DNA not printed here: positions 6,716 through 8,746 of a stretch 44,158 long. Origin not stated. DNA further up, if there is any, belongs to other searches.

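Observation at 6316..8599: Orphan HerA/DUF87-like ATPase with a 550-bp gene-less leader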

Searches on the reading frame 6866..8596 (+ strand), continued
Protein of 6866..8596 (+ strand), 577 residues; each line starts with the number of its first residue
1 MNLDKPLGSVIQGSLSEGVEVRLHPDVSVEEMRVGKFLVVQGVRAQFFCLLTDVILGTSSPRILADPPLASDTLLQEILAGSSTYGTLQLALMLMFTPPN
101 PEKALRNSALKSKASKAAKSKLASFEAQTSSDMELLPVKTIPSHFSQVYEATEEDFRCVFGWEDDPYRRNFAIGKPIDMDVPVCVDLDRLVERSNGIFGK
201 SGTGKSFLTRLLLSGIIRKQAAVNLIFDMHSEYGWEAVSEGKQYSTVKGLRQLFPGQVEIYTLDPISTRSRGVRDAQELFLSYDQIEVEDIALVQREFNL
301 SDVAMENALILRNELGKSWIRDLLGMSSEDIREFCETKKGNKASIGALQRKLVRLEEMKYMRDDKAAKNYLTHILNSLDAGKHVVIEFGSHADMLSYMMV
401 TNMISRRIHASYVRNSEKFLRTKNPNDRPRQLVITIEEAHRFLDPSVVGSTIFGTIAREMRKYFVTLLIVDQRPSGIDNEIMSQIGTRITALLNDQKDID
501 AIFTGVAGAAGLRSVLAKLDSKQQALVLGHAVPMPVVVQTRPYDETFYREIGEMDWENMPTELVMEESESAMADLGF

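Call 65: fold_search(model_id=the predicted structure, library=pdb)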
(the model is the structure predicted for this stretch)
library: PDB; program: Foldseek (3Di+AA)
matches with E <= 10: 1259; with E <= 0.001: 152
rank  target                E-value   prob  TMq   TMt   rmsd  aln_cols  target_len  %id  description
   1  9x1m_A                1.6e-25  1.00  0.63  0.63   7.7       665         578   17  The cryo-EM structure of HerA-NurA complex with AMPPNP and dsDNA from Thermococcus kodakarensis (released 2026-02-04)
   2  8wld_A                1.2e-24  1.00  0.58  0.69   7.6       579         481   18  Cryo-EM structure of SIR2/HerA antiphage complex (released 2024-09-11)
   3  4d2i_B                2.5e-24  1.00  0.61  0.75   5.7       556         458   18  Crystal structure of the HerA hexameric DNA translocase from Sulfolobus solfataricus bound to AMP-PNP (released 2014-12-03)
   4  8wiv_D                5.7e-24  1.00  0.62  0.59   6.5       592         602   17  Cryo-EM structure of a bacterial protein (released 2024-09-11)
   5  8wfd_D                5.7e-24  1.00  0.60  0.60   7.9       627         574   16  The cryo-EM structure of TdpAB in complex with AMPPNP and DNA (released 2025-01-22)
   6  8wfd_F                7.2e-24  1.00  0.61  0.63   7.4       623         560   17  The cryo-EM structure of TdpAB in complex with AMPPNP and DNA (released 2025-01-22)
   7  4d2i_A                9.5e-24  1.00  0.59  0.71   6.7       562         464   18  Crystal structure of the HerA hexameric DNA translocase from Sulfolobus solfataricus bound to AMP-PNP (released 2014-12-03)
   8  8wfd_C                1.1e-23  1.00  0.63  0.65   6.2       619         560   17  The cryo-EM structure of TdpAB in complex with AMPPNP and DNA (released 2025-01-22)
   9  8wfd_E                1.1e-23  1.00  0.61  0.61   8.1       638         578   18  The cryo-EM structure of TdpAB in complex with AMPPNP and DNA (released 2025-01-22)
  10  8wod_D                1.3e-23  1.00  0.60  0.70   7.3       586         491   18  Cryo-EM structure of SIR2/HerA complex (released 2024-09-11)
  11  8wet_A                2.2e-23  1.00  0.62  0.62   7.3       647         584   16  The cryo-EM structure of TdpAB complex (released 2025-01-22)
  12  8wld_M                3.3e-23  1.00  0.61  0.53   8.1       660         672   16  Cryo-EM structure of SIR2/HerA antiphage complex (released 2024-09-11)
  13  8wj3_D                3.3e-23  1.00  0.57  0.65   7.6       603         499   17  Cryo-EM structure of a bacterial protein (released 2024-09-11)
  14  8wod_O                4.3e-23  1.00  0.61  0.62   6.6       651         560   16  Cryo-EM structure of SIR2/HerA complex (released 2024-09-11)
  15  8wiv_L                5.8e-23  1.00  0.61  0.56   6.8       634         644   17  Cryo-EM structure of a bacterial protein (released 2024-09-11)
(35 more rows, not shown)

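Call 67: find_related_loci(query=A3, collection=metagenome_contigs, flank=5000)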
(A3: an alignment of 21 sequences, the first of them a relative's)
Query A3 (550 aa) in metagenome_contigs; peptide patterns used: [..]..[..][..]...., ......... (x = any residue, [..] = any of these).
600 stretches matched a pattern (row limit reached: there are more); 440 encode a relative of the query (tblastn E <= 1e-3); the best 80 are kept; 80 distinct loci.
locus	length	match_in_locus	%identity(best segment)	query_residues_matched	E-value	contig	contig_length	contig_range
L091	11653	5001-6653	76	4-550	0e+0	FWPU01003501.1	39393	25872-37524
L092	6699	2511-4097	60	2-533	0e+0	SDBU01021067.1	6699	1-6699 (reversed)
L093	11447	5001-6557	60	5-526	0e+0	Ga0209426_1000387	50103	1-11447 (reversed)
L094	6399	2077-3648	60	2-532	0e+0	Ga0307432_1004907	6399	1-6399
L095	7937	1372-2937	59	2-526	0e+0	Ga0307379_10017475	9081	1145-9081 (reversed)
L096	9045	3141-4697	59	5-526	0e+0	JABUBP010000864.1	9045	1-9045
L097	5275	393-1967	59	6-533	0e+0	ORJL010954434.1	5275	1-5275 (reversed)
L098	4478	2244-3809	58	2-526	0e+0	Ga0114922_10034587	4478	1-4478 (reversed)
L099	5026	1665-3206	59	2-518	0e+0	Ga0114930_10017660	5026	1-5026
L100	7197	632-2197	57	2-526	0e+0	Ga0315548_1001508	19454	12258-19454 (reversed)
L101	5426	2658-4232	58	2-533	0e+0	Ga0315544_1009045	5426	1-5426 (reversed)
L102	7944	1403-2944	57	2-518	0e+0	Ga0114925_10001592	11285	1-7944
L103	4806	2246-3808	57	5-533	0e+0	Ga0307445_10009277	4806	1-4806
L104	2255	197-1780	59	3-533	0e+0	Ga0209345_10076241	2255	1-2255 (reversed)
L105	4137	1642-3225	59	3-533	0e+0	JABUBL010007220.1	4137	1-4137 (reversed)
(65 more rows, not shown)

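Call 70: search_protein_families(library=pfam, proteins=[L090:3396-4001:+], max_evalue=0.1)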
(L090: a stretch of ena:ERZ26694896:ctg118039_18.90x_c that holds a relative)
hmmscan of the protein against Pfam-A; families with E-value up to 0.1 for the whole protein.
L090:3396-4001:+ (202 aa): 1 family
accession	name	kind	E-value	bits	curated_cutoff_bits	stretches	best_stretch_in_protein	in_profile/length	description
PF09378.16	HAS-barrel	-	0.0038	17.7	25.2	1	15-82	2-69/90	HAS barrel domain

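Call 79: find_homologous_proteins(query=A4, max_evalue=0.001)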
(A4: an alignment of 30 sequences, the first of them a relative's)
Query A4 (30 sequences) (203 aa, profile of the alignment): 4581 proteins with E <= 0.001 among 8000 candidates; the best 120 are listed.
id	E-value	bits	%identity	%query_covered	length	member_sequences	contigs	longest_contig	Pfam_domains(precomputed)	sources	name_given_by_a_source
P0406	2.8e-100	352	64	98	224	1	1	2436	-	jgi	-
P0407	8.3e-96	337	82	97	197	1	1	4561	-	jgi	-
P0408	8.4e-96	337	82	98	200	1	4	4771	-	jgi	jgi:hypothetical protein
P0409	1.0e-95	337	80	98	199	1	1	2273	-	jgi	-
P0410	1.4e-95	336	81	98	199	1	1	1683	-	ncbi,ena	-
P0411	1.5e-95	336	83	95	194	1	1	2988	-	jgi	-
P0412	1.6e-95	336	81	98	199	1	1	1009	-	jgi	-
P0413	2.0e-95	336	82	96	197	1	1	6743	-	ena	-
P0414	2.4e-95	336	82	95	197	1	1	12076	-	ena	-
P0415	3.4e-95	335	81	98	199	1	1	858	-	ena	-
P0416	3.5e-95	335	87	97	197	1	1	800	-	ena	-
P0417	3.8e-95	335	89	95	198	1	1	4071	-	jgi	-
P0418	3.9e-95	335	84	97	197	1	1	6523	-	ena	-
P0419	4.0e-95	335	77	98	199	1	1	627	-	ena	-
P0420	4.2e-95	335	79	98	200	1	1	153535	-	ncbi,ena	-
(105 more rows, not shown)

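Call 87: find_encoding_contigs(protein=P0392, flank=6000, max_places=1)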
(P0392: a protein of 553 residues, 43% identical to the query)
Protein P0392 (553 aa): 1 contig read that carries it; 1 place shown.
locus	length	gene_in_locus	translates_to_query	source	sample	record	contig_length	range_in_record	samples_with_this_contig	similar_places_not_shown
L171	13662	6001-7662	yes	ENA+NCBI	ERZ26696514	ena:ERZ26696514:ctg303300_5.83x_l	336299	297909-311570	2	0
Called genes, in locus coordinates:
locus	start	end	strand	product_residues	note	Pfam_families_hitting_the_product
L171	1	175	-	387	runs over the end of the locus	PF07690:MFS_1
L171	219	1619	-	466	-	PF02878:PGM_PMM_I, PF02879:PGM_PMM_II, PF02880:PGM_PMM_III, PF00408:PGM_PMM_IV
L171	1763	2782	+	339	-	PF01040:UbiA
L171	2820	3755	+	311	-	PF00005:ABC_tran, PF13304:AAA_21 (faint)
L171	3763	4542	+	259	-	PF01061:ABC2_membrane, PF12730:ABC2_membrane_4 (weak), PF12698:ABC2_membrane_3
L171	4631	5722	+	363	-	PF21016:RlmN_N, PF04055:Radical_SAM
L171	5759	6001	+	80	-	-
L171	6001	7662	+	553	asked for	PF01935:DUF87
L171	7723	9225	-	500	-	PF00884:Sulfatase, PF01663:Phosphodiest (faint), PF16347:SGSH_C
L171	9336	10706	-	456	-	PF04389:Peptidase_M28, PF01546:Peptidase_M20, PF07687:M20_dimer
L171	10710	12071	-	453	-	PF00083:Sugar_tr, PF07690:MFS_1, PF13347:MFS_2 (faint), PF07690:MFS_1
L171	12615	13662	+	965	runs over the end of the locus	PF00933:Glyco_hydro_3, PF01915:Glyco_hydro_3_C, PF00144:Beta-lactamase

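Call 88: find_encoding_contigs(protein=P0404, flank=6000, max_places=1)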
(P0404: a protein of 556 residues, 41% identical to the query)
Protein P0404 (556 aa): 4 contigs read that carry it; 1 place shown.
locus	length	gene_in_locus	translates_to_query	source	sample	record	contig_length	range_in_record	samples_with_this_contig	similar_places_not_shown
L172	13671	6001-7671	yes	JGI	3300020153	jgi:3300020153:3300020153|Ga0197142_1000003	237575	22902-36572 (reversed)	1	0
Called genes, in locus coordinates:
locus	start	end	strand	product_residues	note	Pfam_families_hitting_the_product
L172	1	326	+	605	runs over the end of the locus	PF02386:TrkH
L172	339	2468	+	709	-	PF11412:DsbD_N, PF02683:DsbD_TM, PF03190:Thioredox_DsbH (weak), PF00085:Thioredoxin (weak), PF13098:Thioredoxin_2, PF13899:Thioredoxin_7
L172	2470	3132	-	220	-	PF06966:DUF1295 (weak), PF04191:PEMT, PF04140:ICMT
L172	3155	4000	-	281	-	PF05690:ThiG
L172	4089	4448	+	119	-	-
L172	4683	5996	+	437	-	PF01512:Complex1_51K, PF10531:SLBB, PF22461:SLBB_2, PF10589:NADH_4Fe-4S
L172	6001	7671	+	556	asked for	PF01935:DUF87, PF05872:HerA_C (faint)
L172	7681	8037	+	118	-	PF04020:Phage_holin_4_2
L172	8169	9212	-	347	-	PF01112:Asparaginase_2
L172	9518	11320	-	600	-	PF13522:GATase_6, PF13537:GATase_7, PF01380:SIS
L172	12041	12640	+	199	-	PF05685:Uma2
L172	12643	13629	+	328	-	PF01497:Peripla_BP_2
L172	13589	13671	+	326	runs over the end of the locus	PF13421:Band_7_1, PF01145:Band_7, PF09851:SHOCT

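Call 91: predict_structure(alignment_id=A5)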
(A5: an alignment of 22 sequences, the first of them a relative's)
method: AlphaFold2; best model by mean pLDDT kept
length: 203 residues; sequences in the alignment: 22
mean_pLDDT: 53.6   pTM: 0.44
mean pLDDT of the five models: 53.6, 48.7, 46.6, 45.6, 44.2
residues with pLDDT >= 90: 0; 70-90: 47; 50-70: 62; < 50: 94
segments of 3 or more residues with pLDDT < 50: 1-34, 56-76, 81-96, 113-128, 135-137
pLDDT, mean of each block of 10 residues (from residue 1): 27 30 39 50 57 49 31 46 42 46 63 44 42 53 61 69 73 82 80 84 64
secondary structure, 60 per line:
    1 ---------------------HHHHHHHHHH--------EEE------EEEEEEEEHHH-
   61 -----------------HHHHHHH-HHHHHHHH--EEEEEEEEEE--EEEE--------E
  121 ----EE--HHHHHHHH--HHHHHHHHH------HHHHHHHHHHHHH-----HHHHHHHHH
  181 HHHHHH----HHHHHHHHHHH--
elements in order: H22-31 E40-42 E49-56 H78-84 H86-93 E96-105 E108-111 H129-136 H139-147 H154-166 H172-186 H191-201
